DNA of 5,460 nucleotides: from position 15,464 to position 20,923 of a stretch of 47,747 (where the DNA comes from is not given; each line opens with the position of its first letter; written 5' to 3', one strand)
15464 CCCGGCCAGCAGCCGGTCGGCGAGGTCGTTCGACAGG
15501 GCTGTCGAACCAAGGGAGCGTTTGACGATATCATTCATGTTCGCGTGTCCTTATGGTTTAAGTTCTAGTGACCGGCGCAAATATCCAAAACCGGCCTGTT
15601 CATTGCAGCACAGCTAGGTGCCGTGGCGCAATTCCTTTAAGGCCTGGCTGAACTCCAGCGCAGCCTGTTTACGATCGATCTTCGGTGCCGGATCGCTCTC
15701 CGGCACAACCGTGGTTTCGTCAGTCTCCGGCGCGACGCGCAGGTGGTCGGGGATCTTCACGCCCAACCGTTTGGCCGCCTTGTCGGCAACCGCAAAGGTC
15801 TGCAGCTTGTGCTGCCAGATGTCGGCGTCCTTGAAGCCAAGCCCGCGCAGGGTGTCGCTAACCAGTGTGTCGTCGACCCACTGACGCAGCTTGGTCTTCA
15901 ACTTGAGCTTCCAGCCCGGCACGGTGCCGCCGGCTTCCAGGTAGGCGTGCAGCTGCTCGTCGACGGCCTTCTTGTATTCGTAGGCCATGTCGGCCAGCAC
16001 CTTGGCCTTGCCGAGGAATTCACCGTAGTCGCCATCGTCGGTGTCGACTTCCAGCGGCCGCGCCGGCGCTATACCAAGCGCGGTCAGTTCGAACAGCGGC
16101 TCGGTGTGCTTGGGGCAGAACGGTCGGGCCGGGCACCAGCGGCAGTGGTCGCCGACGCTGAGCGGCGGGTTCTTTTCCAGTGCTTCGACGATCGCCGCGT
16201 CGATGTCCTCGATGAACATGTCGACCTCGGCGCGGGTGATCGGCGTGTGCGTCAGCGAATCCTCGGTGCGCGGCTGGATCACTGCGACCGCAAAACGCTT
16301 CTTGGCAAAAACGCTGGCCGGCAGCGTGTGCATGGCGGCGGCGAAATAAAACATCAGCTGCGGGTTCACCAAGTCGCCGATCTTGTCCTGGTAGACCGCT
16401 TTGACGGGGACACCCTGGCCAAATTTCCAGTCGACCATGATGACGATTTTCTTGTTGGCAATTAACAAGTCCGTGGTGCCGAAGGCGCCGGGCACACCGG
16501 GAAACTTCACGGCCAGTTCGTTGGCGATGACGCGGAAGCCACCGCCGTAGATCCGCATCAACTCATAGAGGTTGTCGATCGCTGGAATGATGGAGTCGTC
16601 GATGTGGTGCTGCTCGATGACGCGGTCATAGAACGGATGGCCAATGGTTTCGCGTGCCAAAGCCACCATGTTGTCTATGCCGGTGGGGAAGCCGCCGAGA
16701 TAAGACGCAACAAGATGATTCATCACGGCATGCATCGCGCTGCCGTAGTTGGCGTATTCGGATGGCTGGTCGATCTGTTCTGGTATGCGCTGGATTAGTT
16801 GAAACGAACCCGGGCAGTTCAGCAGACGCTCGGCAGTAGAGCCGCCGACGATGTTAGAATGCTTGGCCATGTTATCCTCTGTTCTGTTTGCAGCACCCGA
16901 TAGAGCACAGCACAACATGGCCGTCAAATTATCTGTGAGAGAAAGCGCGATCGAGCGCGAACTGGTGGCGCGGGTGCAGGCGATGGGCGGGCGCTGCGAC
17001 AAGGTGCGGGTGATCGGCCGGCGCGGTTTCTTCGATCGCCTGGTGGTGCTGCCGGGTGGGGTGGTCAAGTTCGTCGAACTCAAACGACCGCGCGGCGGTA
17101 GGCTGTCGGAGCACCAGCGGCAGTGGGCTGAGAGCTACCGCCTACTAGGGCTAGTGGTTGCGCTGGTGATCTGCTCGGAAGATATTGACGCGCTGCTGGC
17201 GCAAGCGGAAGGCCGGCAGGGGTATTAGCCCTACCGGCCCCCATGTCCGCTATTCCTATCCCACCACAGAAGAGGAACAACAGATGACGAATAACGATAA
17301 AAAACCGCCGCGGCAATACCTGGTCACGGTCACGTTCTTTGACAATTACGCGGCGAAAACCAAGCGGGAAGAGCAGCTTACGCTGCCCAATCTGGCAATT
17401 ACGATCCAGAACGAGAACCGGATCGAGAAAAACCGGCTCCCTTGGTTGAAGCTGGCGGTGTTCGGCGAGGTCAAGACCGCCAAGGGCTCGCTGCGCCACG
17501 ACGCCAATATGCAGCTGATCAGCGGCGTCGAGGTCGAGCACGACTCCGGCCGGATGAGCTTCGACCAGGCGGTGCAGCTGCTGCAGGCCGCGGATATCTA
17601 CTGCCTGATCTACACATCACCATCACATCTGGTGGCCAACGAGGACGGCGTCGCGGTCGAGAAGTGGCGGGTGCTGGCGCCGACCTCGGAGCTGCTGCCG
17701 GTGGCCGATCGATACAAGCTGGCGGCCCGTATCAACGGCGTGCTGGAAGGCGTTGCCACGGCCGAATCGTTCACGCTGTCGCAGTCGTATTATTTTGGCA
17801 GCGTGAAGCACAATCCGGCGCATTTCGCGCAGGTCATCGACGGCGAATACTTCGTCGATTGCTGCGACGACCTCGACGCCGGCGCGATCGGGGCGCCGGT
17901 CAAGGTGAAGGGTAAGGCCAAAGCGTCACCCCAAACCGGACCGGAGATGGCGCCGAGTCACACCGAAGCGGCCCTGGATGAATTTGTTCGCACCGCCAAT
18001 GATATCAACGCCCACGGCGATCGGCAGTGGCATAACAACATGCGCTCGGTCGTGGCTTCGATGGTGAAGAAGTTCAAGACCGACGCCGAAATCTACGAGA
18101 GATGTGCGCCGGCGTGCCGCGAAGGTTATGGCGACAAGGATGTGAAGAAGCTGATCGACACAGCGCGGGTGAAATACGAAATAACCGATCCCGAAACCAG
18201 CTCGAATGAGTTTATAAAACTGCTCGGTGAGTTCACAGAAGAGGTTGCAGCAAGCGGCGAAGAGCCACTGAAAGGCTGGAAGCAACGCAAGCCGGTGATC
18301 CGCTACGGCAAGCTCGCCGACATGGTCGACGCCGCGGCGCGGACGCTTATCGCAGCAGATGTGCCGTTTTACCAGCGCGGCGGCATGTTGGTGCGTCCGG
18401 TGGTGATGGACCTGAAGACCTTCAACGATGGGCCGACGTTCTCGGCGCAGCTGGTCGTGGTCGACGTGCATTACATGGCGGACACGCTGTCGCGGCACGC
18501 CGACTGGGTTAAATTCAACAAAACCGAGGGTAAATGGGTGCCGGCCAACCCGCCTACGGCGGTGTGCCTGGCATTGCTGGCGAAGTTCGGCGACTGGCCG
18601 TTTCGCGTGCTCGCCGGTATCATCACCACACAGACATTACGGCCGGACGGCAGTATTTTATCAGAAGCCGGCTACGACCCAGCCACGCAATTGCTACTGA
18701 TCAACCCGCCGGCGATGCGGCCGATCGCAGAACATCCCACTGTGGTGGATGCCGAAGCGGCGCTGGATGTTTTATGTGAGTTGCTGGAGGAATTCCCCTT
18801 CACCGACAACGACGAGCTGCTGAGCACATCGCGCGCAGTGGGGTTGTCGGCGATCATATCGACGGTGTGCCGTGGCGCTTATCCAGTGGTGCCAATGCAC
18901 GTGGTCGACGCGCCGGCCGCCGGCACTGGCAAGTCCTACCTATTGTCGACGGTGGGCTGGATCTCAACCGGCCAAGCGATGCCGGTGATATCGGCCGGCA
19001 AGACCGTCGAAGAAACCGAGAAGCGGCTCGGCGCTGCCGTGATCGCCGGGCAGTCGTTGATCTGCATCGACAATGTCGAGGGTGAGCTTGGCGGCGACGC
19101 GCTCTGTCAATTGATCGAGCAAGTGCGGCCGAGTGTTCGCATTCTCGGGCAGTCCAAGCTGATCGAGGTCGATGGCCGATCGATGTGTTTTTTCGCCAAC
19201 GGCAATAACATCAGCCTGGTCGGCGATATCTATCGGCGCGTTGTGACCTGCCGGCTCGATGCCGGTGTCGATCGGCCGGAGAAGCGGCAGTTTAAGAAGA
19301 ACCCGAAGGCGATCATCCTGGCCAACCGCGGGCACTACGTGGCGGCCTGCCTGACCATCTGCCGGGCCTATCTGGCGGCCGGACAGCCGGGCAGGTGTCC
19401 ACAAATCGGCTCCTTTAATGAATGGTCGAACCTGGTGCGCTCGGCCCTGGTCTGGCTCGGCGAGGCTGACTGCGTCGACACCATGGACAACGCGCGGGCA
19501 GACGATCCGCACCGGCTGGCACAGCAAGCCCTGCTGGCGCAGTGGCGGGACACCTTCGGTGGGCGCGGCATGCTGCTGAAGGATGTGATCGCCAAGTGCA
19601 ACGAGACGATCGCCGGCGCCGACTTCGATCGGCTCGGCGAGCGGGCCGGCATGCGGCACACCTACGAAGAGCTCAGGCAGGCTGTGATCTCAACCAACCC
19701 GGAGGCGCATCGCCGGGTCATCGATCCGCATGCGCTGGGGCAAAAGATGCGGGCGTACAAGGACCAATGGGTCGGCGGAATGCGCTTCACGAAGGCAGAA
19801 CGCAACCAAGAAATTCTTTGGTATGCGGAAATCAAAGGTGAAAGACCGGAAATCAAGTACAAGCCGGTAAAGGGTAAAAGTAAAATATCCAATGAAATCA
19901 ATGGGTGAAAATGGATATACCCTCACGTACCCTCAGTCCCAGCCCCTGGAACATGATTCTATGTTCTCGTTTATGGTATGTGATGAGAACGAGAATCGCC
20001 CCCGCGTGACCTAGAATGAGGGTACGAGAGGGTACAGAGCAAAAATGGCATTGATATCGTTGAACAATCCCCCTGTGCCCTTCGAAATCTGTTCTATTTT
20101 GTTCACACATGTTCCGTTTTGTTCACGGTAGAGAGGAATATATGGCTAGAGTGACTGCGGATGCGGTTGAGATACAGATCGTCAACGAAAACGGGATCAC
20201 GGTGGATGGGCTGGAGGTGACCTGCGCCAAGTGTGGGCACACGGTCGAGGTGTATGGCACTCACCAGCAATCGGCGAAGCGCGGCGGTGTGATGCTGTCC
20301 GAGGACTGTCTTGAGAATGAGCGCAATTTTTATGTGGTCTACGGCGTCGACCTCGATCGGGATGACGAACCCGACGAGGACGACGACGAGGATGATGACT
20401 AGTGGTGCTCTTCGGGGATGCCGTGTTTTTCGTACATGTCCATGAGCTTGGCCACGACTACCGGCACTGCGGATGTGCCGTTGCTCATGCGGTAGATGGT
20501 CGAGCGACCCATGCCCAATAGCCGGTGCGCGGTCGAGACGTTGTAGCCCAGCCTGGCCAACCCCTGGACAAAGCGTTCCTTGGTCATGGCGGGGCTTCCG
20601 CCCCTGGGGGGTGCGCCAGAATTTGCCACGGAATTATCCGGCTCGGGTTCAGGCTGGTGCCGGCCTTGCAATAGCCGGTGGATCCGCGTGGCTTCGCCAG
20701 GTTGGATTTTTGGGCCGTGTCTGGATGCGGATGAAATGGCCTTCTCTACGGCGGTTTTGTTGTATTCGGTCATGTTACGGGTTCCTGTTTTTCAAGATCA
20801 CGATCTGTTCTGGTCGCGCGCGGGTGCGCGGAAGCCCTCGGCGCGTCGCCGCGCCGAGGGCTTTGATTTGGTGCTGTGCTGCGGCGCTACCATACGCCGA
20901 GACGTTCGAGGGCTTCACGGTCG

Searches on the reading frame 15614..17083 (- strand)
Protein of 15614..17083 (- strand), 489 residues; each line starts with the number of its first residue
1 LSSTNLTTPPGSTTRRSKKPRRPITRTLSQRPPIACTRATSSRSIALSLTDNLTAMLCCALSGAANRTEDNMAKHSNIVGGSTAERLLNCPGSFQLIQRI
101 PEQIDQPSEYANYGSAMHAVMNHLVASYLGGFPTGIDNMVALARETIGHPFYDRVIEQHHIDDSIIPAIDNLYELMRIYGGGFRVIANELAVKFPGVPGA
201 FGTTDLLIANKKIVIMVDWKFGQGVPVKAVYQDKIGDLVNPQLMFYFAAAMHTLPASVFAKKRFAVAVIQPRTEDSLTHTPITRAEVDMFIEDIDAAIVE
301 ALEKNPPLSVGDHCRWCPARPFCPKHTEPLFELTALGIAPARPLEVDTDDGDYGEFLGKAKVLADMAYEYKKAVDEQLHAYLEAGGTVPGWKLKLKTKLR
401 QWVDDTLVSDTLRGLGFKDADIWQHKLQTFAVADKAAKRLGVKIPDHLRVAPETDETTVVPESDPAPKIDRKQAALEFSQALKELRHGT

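Call 12: search_protein_families(library=phrogs, proteins=[window:15614-17083:-], max_evalue=0.001)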
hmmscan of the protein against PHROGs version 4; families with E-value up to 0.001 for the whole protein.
window:15614-17083:- (489 aa): 1 family
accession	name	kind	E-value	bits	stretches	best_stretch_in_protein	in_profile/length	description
phrog_69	-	DNA, RNA and nucleotide metabolism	2.9e-55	189.2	1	67-481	78-476/501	exonuclease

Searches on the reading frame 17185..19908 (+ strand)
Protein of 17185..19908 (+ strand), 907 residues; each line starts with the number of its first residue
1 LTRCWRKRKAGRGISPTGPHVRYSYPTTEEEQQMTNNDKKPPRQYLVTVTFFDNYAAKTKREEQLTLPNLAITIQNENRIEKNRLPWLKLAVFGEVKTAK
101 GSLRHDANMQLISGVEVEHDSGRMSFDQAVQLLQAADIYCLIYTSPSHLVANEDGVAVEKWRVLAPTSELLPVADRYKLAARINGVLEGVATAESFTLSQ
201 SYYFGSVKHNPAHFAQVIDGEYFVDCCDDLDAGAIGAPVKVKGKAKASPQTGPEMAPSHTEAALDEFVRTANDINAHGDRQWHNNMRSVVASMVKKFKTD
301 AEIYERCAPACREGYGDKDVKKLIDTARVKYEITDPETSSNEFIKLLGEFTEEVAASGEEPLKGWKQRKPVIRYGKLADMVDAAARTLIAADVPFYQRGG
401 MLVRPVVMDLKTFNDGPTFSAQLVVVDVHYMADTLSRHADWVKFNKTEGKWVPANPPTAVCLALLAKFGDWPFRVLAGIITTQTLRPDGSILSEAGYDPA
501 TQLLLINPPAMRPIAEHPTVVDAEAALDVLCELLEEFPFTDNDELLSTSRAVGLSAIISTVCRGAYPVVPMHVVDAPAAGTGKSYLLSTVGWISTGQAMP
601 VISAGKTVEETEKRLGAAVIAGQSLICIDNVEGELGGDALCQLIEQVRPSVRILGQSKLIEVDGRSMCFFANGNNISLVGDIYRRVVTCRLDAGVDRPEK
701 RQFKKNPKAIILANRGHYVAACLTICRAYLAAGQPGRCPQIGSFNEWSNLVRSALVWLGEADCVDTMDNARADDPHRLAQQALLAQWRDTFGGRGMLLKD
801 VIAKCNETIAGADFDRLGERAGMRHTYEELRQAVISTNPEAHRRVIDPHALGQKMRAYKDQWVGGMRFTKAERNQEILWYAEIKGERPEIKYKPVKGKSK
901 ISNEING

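Call 12: search_protein_families(library=phrogs, proteins=[window:17185-19908:+], max_evalue=0.001)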
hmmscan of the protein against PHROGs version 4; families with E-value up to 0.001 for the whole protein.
window:17185-19908:+ (907 aa): 3 families
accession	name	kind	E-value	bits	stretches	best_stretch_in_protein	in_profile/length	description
phrog_29234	-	unknown function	2.8e-135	453.5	1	357-872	344-851/887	-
phrog_10537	-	unknown function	1.1e-35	123.8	1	476-794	825-1149/1229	-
phrog_19930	-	DNA, RNA and nucleotide metabolism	8.4e-17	61.7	1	466-799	472-803/865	DNA polymerase/primase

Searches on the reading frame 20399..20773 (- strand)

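Call 56: search_protein_families(library=phrogs, proteins=[window:20399-20773:-], max_evalue=0.001)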
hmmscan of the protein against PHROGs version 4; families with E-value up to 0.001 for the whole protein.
window:20399-20773:- (124 aa): 1 family
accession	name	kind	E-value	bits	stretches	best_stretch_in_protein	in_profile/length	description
phrog_14076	-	transcription regulation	9.1e-05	23.9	1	60-116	10-69/86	transcriptional regulator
